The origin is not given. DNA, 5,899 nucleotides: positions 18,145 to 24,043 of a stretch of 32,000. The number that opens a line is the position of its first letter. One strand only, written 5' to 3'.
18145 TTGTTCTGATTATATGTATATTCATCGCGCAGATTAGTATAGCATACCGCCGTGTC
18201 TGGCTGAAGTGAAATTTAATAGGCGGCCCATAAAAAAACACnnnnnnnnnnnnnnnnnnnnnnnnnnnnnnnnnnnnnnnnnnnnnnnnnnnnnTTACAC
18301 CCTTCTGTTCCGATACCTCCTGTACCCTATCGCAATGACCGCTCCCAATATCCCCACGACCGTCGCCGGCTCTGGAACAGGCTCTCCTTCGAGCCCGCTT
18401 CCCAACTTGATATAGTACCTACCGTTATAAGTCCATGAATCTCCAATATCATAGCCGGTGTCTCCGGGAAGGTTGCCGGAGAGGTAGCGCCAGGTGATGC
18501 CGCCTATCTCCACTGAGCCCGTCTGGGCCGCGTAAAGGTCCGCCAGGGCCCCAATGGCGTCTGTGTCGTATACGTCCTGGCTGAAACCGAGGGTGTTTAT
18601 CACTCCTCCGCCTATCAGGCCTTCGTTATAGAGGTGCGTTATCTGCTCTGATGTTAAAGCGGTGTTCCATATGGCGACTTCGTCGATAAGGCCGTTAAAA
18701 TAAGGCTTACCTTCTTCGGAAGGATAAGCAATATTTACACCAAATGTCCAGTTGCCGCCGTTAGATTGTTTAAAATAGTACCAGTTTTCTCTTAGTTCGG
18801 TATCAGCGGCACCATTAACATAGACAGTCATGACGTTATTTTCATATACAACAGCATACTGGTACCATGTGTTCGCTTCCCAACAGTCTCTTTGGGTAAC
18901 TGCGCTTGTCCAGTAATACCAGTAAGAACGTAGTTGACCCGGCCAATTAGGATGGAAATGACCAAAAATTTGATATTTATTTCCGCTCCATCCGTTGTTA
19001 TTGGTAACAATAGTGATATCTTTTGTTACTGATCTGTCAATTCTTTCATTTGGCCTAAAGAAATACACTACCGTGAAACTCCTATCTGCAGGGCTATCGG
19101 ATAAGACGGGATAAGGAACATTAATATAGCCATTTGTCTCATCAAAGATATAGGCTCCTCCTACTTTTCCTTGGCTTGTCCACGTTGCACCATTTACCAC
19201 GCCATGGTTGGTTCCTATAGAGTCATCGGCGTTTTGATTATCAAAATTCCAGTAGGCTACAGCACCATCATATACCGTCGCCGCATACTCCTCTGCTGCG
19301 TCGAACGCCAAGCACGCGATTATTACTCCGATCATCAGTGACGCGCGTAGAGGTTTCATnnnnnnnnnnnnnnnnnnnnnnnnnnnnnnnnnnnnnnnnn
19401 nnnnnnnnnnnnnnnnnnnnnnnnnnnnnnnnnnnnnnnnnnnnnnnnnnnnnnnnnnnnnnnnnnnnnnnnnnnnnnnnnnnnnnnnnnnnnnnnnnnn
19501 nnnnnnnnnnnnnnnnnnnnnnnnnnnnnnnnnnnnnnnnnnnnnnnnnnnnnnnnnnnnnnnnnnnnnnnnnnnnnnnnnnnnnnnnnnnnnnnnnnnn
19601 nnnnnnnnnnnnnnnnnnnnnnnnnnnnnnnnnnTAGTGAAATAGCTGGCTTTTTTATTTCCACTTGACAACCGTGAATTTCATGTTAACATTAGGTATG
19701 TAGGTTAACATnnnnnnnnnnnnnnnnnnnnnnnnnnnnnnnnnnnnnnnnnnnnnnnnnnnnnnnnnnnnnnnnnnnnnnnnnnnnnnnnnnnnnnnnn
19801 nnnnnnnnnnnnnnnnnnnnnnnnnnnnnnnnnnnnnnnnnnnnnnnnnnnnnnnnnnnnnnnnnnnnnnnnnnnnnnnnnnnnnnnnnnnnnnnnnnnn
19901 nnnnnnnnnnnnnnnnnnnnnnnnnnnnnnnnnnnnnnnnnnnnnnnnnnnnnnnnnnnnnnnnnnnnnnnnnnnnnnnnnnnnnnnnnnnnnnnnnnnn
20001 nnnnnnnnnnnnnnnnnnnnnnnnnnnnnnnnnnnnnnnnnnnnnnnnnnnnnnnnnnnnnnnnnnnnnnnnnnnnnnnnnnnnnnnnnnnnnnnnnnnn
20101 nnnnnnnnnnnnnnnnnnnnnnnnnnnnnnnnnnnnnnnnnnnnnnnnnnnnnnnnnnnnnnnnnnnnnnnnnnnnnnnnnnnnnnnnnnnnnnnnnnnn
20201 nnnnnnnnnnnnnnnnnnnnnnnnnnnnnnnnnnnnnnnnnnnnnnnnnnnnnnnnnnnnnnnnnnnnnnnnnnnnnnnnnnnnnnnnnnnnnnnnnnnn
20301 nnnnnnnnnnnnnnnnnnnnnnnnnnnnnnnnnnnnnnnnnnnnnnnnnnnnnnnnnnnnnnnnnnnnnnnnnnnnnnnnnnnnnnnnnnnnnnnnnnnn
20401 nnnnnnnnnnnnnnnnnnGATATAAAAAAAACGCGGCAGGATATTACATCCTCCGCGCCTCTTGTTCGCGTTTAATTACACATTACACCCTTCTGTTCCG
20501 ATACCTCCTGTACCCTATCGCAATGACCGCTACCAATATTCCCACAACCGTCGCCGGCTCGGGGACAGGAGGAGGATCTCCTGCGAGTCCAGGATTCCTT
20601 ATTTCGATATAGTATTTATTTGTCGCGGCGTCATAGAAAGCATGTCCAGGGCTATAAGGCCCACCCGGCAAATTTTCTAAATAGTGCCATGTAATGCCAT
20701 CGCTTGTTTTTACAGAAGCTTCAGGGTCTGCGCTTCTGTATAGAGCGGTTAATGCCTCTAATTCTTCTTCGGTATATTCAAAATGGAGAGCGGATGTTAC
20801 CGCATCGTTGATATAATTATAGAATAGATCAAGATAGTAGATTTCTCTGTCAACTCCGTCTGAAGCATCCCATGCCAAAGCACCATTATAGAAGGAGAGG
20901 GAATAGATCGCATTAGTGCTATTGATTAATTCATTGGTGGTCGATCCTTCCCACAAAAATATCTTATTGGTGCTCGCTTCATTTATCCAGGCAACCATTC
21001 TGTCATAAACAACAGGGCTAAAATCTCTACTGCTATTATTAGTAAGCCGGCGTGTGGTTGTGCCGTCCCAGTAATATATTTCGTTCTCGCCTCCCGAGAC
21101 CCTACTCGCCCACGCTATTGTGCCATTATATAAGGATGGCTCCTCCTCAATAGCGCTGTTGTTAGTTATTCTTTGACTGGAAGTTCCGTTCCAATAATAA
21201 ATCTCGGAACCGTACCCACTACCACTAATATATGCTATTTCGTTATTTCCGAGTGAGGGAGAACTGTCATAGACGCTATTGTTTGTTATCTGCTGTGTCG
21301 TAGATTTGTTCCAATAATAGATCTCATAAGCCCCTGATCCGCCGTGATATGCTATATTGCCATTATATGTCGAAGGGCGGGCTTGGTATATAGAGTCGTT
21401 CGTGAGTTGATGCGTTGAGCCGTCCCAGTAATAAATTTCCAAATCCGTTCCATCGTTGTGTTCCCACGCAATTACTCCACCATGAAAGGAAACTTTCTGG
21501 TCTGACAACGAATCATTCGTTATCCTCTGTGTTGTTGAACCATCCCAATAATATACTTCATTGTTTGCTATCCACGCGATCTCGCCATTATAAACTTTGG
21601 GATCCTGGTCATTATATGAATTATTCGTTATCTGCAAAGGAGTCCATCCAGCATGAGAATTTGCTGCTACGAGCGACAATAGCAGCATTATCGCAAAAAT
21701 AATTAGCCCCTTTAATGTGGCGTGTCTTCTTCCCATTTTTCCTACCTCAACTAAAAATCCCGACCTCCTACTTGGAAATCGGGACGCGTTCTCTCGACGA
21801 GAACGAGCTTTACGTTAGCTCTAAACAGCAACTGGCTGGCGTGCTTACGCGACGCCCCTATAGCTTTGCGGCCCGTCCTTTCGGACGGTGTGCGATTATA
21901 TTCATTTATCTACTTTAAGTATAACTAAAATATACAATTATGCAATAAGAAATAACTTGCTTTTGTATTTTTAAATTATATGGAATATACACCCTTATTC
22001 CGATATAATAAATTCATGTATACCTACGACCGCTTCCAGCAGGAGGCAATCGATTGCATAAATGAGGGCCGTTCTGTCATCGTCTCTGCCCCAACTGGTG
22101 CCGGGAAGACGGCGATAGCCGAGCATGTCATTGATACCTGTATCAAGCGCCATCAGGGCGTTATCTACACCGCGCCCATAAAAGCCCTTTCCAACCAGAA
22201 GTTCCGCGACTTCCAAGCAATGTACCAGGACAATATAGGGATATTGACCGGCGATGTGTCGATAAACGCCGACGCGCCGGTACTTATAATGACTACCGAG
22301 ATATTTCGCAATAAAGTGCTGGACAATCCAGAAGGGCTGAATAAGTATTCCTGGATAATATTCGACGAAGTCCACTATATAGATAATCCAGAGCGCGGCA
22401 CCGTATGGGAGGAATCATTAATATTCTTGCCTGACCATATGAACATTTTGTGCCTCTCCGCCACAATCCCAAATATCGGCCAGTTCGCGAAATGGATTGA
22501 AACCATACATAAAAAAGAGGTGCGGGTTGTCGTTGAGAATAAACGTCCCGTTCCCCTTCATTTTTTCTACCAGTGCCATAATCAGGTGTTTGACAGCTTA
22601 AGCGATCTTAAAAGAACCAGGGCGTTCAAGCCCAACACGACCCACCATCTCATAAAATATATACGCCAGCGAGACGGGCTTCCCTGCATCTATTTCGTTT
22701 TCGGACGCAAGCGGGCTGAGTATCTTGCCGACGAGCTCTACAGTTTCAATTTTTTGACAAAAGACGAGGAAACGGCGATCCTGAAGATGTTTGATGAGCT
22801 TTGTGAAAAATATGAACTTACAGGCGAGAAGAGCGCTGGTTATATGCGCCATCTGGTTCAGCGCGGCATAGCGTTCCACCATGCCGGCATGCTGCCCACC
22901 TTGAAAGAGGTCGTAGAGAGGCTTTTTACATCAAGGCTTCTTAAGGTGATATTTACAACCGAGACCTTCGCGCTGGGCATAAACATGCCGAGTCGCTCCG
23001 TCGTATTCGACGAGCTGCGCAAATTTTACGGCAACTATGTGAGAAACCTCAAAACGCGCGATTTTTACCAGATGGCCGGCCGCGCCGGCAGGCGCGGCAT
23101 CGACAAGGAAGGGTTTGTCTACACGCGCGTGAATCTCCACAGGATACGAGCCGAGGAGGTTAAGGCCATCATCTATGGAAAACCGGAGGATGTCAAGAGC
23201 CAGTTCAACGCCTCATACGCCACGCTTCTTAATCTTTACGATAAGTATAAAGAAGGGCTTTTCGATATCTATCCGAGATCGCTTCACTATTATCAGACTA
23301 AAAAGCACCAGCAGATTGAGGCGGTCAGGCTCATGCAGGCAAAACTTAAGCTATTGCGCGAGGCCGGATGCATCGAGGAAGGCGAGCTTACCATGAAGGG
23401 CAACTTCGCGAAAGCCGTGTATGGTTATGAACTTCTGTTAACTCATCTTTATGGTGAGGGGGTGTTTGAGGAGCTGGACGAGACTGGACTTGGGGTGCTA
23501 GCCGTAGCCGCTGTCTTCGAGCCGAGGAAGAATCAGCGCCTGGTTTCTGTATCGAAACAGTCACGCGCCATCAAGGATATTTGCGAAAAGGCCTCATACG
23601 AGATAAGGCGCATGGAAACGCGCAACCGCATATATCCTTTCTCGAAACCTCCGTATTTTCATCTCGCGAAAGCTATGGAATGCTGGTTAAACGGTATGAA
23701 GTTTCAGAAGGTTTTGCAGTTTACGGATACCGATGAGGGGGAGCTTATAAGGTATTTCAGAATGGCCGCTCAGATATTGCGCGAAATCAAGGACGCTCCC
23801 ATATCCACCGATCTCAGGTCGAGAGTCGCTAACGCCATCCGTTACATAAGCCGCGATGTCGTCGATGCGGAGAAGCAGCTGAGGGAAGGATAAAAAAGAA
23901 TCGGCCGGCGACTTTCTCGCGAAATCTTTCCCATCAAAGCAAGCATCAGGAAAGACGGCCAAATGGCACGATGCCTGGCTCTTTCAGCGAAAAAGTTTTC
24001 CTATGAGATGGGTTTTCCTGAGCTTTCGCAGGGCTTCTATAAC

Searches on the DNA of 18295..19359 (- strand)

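Call 64: search_rna_families(sources=[L255, L256, L257, L258, L259, L261, L262, L263, L264, L009, L024], threshold=gathering, show_alignments=0)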
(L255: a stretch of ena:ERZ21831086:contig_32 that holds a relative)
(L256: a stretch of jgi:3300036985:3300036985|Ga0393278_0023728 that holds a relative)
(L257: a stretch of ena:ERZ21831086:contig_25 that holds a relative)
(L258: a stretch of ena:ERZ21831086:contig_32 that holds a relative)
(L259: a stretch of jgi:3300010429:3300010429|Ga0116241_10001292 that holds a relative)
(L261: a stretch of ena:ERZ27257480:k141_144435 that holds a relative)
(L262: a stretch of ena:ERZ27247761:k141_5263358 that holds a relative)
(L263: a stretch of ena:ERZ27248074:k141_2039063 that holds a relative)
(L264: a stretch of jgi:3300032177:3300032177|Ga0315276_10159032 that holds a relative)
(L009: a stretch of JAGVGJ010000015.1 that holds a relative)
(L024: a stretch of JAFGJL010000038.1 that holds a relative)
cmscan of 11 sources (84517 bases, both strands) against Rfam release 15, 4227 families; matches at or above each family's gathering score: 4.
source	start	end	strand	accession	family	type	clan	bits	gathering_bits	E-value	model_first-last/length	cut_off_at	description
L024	6714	6801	+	RF01051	c-di-GMP-I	Cis-reg; riboswitch;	CL00126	73.8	35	1.7e-12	1-87/87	no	c-di-GMP-I riboswitch aptamer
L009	4380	4462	+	RF01051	c-di-GMP-I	Cis-reg; riboswitch;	CL00126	60.7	35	2.9e-09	1-87/87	no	c-di-GMP-I riboswitch aptamer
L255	16105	16191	-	RF00005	tRNA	Gene; tRNA;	CL00001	55.6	29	3.7e-09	1-71/71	no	tRNA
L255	3968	4057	-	RF01689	AdoCbl-II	Cis-reg; riboswitch;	CL00101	40.1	36.5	5.9e-06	1-81/81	no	AdoCbl-II (Cobalamin/B12) riboswitch aptamer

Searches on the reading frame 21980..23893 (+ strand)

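Call 47: search_protein_families(library=pfam, proteins=[window:21980-23893:+], max_evalue=0.001)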
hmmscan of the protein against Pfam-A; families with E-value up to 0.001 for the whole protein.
window:21980-23893:+ (637 aa): 7 families
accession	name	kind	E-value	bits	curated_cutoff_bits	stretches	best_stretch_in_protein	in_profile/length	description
PF00270.35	DEAD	-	8.1e-27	94.4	26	1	18-166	2-164/167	DEAD/DEAH box helicase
PF08148.17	DSHCT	-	9e-25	87.9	22.7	1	468-629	2-171/172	DSHCT (NUC185) domain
PF04851.21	ResIII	-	1.1e-13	51.8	22.5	1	19-163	7-162/164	Type III restriction enzyme, res subunit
PF00271.37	Helicase_C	-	1.6e-07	31.9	23.5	1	287-373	32-110/110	Helicase conserved C-terminal domain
PF22527.2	DEXQc_Suv3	-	2.2e-05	24.5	27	1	36-160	19-131/154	DEXQ-box helicase domain of Suv3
PF20720.3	nSTAND3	-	5.1e-05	23.5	27.2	1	20-71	7-58/155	Novel STAND NTPase 3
PF13245.12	AAA_19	-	0.0009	19.9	25.1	0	20-67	1-50/134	AAA domain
